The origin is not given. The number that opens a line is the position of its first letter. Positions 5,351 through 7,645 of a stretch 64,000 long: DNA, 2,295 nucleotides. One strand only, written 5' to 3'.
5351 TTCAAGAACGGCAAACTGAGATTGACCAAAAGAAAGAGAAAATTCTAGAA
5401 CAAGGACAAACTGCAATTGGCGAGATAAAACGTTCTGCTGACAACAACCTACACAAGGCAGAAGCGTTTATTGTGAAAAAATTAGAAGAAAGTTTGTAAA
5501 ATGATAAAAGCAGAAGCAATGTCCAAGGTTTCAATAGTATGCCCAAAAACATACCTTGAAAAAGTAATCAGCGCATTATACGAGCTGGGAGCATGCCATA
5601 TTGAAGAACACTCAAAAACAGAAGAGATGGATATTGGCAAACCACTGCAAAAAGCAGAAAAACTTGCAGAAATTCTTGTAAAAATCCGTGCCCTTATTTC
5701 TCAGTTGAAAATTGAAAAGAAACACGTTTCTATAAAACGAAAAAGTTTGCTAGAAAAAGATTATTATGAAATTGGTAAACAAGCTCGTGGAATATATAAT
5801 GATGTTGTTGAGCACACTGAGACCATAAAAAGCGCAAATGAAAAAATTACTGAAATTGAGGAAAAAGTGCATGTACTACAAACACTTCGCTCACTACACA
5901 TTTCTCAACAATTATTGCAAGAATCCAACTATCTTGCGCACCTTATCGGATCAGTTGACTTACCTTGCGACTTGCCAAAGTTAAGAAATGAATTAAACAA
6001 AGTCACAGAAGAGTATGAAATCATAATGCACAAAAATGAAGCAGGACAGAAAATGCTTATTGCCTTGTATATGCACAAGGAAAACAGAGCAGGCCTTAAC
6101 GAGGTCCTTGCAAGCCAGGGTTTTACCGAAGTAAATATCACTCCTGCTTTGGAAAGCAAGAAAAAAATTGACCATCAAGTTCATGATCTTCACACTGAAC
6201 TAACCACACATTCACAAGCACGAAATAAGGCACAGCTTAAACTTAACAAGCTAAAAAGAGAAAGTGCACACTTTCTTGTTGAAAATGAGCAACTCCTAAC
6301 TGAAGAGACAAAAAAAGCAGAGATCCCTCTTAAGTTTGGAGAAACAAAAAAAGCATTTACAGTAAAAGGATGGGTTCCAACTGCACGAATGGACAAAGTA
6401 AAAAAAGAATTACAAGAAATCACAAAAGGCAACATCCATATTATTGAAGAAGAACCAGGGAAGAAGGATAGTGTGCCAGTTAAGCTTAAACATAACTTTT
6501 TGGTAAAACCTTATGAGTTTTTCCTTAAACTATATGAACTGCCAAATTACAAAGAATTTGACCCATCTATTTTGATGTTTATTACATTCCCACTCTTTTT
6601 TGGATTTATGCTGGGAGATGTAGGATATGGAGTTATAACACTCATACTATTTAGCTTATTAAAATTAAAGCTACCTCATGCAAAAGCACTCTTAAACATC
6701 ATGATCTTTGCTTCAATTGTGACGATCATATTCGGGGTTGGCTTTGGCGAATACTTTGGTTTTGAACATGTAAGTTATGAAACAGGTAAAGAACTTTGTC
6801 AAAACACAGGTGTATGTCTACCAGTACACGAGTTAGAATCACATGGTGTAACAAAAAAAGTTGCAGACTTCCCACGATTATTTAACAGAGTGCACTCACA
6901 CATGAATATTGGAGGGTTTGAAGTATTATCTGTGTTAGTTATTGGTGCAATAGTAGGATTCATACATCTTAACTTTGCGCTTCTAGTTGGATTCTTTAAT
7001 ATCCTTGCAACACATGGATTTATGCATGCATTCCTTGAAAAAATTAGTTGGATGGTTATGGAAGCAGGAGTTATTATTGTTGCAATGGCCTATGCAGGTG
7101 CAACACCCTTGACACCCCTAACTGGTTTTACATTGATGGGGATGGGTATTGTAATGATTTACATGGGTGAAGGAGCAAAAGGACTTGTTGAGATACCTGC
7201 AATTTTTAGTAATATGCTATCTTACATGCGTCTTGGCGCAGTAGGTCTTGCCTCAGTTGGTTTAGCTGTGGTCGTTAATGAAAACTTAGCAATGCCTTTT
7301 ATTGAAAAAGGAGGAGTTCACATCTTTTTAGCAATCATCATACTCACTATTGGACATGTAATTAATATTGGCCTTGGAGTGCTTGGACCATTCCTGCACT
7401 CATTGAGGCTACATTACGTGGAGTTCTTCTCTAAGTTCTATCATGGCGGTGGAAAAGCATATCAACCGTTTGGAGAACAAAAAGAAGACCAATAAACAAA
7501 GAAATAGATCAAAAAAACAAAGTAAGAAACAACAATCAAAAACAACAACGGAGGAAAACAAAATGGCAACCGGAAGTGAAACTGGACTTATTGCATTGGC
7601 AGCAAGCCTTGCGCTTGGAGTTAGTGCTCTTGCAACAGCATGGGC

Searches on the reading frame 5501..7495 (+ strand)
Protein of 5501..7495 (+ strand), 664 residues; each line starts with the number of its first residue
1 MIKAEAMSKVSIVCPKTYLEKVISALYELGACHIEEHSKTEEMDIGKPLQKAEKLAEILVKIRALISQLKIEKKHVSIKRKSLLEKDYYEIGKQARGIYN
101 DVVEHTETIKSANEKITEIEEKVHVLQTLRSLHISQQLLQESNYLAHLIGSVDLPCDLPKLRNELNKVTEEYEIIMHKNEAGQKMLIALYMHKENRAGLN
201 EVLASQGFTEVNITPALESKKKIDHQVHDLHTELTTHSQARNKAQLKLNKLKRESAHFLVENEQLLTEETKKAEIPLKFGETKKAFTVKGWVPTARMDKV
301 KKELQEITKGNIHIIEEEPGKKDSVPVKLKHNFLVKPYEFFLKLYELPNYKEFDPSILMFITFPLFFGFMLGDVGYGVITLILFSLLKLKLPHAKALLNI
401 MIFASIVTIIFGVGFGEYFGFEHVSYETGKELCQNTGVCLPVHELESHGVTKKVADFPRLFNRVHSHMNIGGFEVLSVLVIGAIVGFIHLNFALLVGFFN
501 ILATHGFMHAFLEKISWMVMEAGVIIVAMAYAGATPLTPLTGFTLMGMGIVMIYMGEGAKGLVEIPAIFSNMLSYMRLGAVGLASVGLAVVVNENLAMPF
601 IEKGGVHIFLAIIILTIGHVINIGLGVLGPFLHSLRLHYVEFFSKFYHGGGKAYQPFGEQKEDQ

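Call 13: search_protein_families(library=pfam, proteins=[window:5501-7495:+], max_evalue=0.01)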
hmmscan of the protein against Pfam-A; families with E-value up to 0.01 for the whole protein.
window:5501-7495:+ (664 aa): 2 families
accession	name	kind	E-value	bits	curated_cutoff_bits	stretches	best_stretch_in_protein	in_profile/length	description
PF01496.24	V_ATPase_I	-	3.1e-31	108.6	30.7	2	177-387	201-413/815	V-type ATPase 116kDa subunit family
PF00679.30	EFG_C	-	0.0038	17.7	27.9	0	283-311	40-68/89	Elongation factor G C-terminus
